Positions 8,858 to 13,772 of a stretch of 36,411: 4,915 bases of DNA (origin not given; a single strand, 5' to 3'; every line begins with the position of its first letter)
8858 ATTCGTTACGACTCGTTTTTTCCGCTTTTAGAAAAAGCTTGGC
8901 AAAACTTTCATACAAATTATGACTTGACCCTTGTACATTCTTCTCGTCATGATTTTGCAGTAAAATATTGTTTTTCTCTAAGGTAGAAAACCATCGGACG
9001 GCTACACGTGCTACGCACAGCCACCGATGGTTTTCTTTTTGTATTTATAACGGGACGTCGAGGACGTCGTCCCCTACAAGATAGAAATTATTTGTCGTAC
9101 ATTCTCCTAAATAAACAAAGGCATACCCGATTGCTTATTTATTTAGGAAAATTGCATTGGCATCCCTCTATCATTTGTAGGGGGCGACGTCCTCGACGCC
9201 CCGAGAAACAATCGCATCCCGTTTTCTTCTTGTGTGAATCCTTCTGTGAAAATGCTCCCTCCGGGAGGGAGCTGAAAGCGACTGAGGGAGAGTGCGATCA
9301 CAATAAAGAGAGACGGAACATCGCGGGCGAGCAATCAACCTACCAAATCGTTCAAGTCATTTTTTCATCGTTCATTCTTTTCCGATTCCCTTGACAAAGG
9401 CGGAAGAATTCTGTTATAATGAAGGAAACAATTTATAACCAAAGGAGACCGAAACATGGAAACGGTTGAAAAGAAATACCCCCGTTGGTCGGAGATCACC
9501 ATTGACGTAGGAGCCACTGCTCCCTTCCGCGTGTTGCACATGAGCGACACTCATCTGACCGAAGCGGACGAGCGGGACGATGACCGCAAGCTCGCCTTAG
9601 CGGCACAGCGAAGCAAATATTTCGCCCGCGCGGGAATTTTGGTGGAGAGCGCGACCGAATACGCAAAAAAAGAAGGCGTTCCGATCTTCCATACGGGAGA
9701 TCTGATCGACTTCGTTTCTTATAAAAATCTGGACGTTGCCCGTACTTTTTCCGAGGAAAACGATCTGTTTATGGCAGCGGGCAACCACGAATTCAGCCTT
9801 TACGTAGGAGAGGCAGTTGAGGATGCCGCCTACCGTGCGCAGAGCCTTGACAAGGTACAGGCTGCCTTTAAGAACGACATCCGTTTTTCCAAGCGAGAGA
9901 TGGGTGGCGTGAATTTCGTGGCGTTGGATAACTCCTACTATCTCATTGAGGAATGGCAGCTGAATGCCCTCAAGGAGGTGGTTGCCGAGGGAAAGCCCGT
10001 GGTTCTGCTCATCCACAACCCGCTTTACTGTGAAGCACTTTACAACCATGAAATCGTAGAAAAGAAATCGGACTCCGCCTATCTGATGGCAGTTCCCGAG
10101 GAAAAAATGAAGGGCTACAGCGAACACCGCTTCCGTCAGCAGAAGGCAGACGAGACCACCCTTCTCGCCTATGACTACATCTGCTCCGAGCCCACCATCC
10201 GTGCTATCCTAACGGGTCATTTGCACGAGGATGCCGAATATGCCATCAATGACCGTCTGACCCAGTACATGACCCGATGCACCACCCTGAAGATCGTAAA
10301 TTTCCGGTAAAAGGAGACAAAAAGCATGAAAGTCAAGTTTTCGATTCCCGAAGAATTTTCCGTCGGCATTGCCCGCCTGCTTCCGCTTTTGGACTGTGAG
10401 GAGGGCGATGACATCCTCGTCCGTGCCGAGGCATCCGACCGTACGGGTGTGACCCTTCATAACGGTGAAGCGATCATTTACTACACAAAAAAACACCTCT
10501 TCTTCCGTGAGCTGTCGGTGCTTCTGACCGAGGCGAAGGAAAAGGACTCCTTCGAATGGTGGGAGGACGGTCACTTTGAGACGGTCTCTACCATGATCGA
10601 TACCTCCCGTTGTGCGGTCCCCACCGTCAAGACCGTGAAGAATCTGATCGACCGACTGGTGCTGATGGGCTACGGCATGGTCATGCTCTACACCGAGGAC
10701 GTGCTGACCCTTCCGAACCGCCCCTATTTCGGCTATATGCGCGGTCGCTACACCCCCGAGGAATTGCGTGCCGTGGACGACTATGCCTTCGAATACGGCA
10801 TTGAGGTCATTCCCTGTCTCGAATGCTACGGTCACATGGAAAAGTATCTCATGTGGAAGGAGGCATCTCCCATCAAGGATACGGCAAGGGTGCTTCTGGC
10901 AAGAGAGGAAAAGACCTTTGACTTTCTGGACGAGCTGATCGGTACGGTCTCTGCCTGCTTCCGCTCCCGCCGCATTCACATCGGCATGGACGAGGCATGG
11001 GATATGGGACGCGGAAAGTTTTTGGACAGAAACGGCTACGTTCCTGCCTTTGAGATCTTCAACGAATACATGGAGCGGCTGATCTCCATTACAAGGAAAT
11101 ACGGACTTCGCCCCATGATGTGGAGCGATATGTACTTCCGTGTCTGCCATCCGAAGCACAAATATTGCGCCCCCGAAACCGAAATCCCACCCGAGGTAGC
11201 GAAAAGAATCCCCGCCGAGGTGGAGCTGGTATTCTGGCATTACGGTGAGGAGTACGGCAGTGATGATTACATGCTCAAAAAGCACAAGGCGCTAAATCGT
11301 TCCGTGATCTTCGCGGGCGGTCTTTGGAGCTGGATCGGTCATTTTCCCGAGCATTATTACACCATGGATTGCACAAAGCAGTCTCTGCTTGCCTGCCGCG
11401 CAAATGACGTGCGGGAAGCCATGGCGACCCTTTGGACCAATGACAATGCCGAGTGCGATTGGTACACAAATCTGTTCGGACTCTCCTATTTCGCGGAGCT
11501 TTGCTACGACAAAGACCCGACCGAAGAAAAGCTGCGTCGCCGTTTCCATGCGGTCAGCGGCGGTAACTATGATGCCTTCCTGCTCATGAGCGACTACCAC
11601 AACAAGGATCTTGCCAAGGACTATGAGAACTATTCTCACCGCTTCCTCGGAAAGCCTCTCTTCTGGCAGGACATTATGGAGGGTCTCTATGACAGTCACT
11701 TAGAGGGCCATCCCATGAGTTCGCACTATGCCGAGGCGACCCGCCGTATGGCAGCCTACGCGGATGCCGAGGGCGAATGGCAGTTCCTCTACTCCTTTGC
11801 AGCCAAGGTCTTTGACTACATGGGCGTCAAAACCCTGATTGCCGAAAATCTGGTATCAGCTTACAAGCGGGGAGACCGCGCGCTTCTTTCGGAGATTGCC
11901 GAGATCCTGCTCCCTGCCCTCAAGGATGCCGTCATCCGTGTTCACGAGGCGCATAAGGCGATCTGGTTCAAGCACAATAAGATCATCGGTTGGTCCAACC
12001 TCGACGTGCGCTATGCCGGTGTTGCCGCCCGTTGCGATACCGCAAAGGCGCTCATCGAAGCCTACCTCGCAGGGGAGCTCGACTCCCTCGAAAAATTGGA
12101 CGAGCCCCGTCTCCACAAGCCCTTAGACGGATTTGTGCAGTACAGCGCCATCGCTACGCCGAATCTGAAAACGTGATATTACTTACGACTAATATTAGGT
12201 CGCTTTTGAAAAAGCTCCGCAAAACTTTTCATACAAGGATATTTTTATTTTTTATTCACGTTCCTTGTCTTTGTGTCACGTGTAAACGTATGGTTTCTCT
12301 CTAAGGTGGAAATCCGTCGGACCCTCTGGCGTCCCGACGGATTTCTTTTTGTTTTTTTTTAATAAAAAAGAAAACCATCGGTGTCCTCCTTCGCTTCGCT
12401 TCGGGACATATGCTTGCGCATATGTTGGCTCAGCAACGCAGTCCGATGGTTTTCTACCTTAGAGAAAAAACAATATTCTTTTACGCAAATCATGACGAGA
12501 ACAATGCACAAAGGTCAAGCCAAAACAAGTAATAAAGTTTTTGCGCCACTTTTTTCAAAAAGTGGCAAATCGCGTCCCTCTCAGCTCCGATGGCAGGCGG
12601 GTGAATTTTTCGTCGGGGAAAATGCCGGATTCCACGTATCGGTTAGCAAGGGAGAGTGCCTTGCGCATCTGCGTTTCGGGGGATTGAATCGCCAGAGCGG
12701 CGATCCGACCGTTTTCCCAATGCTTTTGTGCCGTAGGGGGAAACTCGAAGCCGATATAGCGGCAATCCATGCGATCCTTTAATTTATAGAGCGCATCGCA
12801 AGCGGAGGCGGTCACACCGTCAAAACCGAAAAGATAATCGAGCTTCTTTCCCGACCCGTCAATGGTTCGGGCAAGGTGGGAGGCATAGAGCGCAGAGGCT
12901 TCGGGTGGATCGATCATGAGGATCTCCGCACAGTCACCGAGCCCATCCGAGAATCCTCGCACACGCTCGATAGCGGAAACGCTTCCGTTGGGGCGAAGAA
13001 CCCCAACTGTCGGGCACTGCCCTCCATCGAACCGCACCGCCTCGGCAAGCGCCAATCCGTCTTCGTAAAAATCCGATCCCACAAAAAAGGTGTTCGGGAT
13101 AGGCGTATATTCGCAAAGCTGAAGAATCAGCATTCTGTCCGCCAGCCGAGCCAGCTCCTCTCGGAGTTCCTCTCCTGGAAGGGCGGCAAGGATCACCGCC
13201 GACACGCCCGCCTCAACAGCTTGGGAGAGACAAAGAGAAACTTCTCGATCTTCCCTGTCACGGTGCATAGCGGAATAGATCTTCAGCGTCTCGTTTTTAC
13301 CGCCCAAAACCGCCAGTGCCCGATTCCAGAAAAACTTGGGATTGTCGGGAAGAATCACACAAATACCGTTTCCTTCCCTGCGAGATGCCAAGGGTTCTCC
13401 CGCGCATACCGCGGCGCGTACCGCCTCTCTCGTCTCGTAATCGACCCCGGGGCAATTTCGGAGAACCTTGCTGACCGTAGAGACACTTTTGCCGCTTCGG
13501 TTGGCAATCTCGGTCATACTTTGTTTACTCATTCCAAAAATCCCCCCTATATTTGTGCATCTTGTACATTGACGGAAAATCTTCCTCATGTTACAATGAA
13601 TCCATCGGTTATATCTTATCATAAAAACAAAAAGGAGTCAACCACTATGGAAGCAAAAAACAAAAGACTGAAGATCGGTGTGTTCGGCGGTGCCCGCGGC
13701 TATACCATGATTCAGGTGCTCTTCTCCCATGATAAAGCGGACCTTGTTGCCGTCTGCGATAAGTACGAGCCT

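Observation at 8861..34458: Family T: an interspersed 170-220 bp repeat that starts at stop codons and ends in a terminator hairpin, with at least 8 copies in 36 kb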

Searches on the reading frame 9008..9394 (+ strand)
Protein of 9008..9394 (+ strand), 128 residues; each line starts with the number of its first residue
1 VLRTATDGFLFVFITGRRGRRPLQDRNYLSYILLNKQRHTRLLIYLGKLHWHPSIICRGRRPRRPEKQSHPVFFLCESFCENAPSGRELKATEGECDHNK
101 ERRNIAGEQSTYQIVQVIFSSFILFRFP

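Call 15: search_protein_families(library=pfam, proteins=[window:9008-9394:+])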
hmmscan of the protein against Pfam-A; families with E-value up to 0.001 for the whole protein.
window:9008-9394:+ (128 aa): 0 families

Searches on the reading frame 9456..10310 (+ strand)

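Call 13: search_protein_families(library=pfam, proteins=[window:9456-10310:+])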
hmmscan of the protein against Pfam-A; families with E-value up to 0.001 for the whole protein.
window:9456-10310:+ (284 aa): 1 family
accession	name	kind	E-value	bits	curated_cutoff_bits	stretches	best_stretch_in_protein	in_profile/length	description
PF00149.33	Metallophos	-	4.5e-09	37.5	21.5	1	24-258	1-190/191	Calcineurin-like phosphoesterase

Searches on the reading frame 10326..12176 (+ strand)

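Call 13: search_protein_families(library=pfam, proteins=[window:10326-12176:+])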
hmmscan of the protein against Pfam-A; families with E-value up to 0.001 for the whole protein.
window:10326-12176:+ (616 aa): 2 families
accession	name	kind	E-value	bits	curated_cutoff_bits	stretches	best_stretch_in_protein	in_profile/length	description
PF18088.7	Glyco_H_20C_C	-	2.4e-41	142.2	27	1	416-597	1-181/194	Glycoside Hydrolase 20C C-terminal domain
PF00728.28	Glyco_hydro_20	-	6e-14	52.6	22.3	1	139-271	72-224/348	Glycosyl hydrolase family 20, catalytic domain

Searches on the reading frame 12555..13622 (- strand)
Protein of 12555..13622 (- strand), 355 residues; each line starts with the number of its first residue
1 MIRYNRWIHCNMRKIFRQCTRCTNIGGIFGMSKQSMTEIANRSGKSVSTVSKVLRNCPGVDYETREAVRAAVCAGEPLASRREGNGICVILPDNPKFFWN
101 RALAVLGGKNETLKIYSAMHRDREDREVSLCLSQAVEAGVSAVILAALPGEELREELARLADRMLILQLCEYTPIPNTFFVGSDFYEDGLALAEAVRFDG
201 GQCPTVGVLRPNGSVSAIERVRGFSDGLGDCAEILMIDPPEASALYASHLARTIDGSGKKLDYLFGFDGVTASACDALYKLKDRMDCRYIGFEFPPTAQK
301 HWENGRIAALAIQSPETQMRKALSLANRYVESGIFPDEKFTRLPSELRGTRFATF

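Call 13: search_protein_families(library=pfam, proteins=[window:12555-13622:-])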
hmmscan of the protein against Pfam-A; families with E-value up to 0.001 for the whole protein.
window:12555-13622:- (355 aa): 2 families
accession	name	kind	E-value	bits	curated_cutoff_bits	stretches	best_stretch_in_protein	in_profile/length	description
PF13407.12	Peripla_BP_4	-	3.5e-10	40.3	35.1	1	132-331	48-255/258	Periplasmic binding protein domain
PF00356.27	LacI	-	3.5e-08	33.5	27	1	35-72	1-38/46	Bacterial regulatory proteins, lacI family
